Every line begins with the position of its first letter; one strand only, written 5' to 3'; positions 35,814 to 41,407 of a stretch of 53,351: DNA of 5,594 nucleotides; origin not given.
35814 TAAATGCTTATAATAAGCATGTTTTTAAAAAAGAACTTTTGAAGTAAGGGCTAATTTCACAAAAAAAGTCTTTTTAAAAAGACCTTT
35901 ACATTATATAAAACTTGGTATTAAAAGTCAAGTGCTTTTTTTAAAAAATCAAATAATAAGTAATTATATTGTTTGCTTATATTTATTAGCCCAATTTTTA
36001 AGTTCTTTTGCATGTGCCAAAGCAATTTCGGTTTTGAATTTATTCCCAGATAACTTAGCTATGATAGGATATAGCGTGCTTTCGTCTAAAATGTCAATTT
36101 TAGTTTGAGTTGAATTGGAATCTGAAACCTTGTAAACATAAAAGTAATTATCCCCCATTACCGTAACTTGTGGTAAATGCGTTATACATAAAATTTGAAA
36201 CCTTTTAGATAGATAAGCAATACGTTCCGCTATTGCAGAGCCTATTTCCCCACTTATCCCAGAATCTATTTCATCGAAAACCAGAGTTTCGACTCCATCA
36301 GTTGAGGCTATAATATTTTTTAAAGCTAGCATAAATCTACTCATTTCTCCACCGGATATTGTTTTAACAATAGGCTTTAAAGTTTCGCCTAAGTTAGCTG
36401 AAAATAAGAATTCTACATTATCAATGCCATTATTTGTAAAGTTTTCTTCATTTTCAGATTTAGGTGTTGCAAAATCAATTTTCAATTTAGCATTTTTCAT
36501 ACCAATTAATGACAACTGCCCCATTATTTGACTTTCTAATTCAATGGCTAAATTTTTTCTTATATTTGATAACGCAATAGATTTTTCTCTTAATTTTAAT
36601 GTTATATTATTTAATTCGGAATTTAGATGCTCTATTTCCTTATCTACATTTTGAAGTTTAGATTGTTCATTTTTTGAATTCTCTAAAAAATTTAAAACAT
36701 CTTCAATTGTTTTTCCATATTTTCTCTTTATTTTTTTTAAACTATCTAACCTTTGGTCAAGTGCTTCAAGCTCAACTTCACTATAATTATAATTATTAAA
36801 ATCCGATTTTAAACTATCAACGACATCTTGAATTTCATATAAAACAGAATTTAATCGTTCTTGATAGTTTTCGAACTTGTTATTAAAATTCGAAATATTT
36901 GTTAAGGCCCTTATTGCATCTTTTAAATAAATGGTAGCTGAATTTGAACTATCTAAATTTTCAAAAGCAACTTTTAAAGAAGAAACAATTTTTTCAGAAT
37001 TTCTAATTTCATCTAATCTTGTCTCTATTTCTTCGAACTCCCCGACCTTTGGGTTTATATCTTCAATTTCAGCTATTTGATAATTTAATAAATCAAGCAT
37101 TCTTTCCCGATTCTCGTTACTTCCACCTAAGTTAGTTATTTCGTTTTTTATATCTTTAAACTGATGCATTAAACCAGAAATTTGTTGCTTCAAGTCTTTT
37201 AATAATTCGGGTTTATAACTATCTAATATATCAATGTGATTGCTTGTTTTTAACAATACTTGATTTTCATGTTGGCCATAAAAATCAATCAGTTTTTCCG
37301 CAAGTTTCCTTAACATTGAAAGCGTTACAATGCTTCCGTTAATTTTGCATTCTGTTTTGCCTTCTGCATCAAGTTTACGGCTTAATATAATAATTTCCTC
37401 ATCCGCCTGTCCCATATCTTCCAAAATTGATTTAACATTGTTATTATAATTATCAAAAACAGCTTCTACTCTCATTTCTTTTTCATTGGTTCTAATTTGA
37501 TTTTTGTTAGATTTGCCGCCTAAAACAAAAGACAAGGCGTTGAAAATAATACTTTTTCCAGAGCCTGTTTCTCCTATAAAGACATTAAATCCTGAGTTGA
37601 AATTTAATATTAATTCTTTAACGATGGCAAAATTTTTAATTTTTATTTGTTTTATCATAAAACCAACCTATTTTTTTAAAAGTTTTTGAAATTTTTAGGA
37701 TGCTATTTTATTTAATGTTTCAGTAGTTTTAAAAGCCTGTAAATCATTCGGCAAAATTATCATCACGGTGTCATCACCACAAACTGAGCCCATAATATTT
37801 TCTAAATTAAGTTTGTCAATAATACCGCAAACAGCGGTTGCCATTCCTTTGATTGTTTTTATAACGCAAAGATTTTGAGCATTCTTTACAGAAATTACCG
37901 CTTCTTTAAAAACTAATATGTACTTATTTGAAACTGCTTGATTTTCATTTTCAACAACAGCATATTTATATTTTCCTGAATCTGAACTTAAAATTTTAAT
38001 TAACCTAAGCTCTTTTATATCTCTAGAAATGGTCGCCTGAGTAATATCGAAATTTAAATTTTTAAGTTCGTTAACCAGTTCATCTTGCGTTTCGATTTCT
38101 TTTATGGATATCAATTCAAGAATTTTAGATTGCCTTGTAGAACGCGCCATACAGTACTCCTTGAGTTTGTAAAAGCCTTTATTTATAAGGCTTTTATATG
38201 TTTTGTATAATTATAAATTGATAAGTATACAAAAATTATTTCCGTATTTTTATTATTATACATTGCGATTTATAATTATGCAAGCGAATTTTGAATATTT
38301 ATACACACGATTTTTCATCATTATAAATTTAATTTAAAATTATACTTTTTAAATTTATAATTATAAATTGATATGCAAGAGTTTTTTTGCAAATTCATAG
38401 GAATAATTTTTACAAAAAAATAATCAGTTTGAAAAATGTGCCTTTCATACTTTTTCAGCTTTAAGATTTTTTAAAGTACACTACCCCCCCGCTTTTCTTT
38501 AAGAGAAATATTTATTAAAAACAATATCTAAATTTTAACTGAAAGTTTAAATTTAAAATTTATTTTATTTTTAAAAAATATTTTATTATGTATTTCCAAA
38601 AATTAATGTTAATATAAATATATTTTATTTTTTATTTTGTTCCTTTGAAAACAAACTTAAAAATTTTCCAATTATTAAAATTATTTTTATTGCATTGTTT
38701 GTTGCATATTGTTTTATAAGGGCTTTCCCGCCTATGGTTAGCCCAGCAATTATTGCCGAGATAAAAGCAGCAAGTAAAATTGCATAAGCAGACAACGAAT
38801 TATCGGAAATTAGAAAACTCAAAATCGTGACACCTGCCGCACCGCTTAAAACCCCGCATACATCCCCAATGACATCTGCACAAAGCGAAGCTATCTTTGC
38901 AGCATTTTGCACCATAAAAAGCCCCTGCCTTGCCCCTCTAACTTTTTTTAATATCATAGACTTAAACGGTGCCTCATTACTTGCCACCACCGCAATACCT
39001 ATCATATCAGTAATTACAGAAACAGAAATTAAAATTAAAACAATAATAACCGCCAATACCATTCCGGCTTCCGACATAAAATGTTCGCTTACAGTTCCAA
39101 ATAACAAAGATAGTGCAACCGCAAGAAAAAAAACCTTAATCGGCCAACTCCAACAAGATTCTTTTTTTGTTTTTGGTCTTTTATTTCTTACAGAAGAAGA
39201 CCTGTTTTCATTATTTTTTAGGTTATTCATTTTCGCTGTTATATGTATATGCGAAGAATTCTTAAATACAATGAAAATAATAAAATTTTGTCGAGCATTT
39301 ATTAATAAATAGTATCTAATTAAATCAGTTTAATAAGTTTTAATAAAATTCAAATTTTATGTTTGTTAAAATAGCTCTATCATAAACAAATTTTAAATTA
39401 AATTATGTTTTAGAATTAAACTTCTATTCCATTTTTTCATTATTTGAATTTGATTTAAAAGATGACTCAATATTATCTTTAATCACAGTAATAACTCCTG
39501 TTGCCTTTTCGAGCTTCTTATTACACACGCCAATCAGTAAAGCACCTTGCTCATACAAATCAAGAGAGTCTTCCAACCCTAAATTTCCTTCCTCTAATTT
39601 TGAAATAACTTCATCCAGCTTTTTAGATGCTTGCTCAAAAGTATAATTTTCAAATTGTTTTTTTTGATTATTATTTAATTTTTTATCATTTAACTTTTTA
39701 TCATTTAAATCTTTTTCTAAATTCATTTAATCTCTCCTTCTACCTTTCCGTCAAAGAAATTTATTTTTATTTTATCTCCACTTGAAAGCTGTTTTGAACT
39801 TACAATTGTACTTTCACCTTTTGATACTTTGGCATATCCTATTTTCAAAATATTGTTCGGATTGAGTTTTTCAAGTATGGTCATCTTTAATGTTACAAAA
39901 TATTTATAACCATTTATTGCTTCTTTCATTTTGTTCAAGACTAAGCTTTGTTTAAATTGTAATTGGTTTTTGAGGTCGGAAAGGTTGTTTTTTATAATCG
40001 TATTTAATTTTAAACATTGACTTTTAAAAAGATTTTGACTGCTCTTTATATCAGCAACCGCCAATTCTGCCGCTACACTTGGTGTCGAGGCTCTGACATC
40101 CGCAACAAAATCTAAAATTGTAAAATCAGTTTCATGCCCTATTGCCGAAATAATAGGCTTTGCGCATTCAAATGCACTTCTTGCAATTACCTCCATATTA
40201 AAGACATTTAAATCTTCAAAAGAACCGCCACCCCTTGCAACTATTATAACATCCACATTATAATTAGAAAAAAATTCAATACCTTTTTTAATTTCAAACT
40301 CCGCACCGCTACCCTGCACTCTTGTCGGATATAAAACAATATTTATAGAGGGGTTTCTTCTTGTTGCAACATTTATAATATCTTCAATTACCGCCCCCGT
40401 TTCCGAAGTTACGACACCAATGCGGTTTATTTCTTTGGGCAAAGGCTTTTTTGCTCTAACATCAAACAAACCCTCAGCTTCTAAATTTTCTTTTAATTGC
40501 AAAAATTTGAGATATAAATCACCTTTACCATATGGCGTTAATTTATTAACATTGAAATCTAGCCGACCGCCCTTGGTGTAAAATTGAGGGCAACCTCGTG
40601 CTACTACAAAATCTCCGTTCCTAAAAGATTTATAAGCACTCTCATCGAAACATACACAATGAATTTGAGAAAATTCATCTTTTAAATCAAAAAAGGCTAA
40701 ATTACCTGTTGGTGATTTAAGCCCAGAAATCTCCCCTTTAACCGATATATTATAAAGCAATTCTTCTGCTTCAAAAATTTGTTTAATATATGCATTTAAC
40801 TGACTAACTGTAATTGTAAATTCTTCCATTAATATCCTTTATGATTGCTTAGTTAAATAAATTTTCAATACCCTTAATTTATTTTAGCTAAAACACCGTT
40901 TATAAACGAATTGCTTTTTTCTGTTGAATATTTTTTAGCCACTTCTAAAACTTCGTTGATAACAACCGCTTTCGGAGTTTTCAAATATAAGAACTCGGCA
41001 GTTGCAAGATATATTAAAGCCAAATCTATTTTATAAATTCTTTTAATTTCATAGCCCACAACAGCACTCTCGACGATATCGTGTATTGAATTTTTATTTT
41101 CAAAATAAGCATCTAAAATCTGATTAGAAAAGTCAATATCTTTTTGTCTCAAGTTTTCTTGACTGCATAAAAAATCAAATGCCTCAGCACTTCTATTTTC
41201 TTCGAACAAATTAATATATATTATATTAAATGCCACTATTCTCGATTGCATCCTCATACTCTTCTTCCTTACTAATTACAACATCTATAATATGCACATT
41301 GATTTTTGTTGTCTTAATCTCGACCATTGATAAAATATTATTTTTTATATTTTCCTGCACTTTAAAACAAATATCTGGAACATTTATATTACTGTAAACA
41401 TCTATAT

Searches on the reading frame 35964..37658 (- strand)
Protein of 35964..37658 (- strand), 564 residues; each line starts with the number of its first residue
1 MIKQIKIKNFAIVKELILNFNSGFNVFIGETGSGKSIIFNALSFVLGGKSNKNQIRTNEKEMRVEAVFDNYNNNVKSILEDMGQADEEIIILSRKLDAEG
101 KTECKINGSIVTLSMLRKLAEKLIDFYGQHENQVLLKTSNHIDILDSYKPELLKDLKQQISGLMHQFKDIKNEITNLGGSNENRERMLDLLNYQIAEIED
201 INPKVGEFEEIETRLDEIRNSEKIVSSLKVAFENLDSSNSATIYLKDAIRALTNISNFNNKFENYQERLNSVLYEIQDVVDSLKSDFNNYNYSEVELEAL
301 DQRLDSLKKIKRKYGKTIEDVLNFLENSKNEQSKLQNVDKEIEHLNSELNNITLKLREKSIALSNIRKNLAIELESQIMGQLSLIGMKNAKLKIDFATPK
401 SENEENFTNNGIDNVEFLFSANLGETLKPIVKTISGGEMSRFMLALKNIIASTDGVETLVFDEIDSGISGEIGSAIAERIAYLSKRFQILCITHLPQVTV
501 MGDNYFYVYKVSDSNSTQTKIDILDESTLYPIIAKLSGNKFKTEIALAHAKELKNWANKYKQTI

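Call 87: search_protein_families(library=pfam, proteins=[window:35964-37658:-], max_evalue=0.00001)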
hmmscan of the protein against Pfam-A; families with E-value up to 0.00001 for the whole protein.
window:35964-37658:- (564 aa): 3 families
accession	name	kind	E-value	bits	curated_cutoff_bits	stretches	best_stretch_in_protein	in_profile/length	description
PF02463.25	SMC_N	-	6.5e-20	71.9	40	1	1-514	1-217/220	RecF/RecN/SMC N terminal domain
PF13476.12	AAA_23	-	6.6e-15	56.7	27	1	4-276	1-200/201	AAA domain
PF13304.12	AAA_21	-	2.2e-06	28.4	27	0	24-155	1-167/304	AAA domain, putative AbiEii toxin, Type IV TA system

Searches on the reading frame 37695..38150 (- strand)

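Call 87: search_protein_families(library=pfam, proteins=[window:37695-38150:-], max_evalue=0.00001)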
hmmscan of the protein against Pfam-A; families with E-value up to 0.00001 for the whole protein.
window:37695-38150:- (151 aa): 2 families
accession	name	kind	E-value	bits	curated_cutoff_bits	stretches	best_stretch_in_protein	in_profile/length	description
PF02863.23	Arg_repressor_C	-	3e-22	78.7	25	1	81-147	1-67/68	Arginine repressor, C-terminal domain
PF01316.27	Arg_repressor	-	3.7e-22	78.3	27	1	1-69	1-68/70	Arginine repressor, DNA binding domain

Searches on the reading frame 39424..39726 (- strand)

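Call 87: search_protein_families(library=pfam, proteins=[window:39424-39726:-], max_evalue=0.00001)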
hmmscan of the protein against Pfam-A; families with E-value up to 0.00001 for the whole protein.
window:39424-39726:- (100 aa): 1 family
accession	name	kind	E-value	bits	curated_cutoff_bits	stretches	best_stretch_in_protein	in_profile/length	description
PF02609.21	Exonuc_VII_S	-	1.7e-16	60.4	24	1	30-77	1-48/52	Exonuclease VII small subunit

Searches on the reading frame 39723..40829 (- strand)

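Call 87: search_protein_families(library=pfam, proteins=[window:39723-40829:-], max_evalue=0.00001)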
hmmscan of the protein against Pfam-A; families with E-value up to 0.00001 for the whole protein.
window:39723-40829:- (368 aa): 3 families
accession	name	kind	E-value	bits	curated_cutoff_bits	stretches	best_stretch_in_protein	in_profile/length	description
PF02601.20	Exonuc_VII_L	-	4.4e-73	247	35.9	2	121-302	1-182/315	Exonuclease VII, large subunit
PF13742.12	tRNA_anti_2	-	9.5e-19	67.9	27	1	6-97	1-94/95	OB-fold nucleic acid binding domain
PF01336.31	tRNA_anti-codon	-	3.6e-11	43.3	27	1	28-99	1-74/75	OB-fold nucleic acid binding domain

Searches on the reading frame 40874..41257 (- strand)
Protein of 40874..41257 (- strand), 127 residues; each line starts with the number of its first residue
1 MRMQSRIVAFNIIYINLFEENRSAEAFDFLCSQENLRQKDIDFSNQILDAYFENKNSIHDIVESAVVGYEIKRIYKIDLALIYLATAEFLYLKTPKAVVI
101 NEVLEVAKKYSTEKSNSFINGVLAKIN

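Call 87: search_protein_families(library=pfam, proteins=[window:40874-41257:-], max_evalue=0.00001)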
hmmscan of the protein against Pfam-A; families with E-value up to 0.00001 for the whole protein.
window:40874-41257:- (127 aa): 1 family
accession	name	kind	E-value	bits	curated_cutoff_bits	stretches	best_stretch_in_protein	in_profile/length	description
PF01029.23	NusB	-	2e-26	93.4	23.1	1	3-126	1-131/133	NusB family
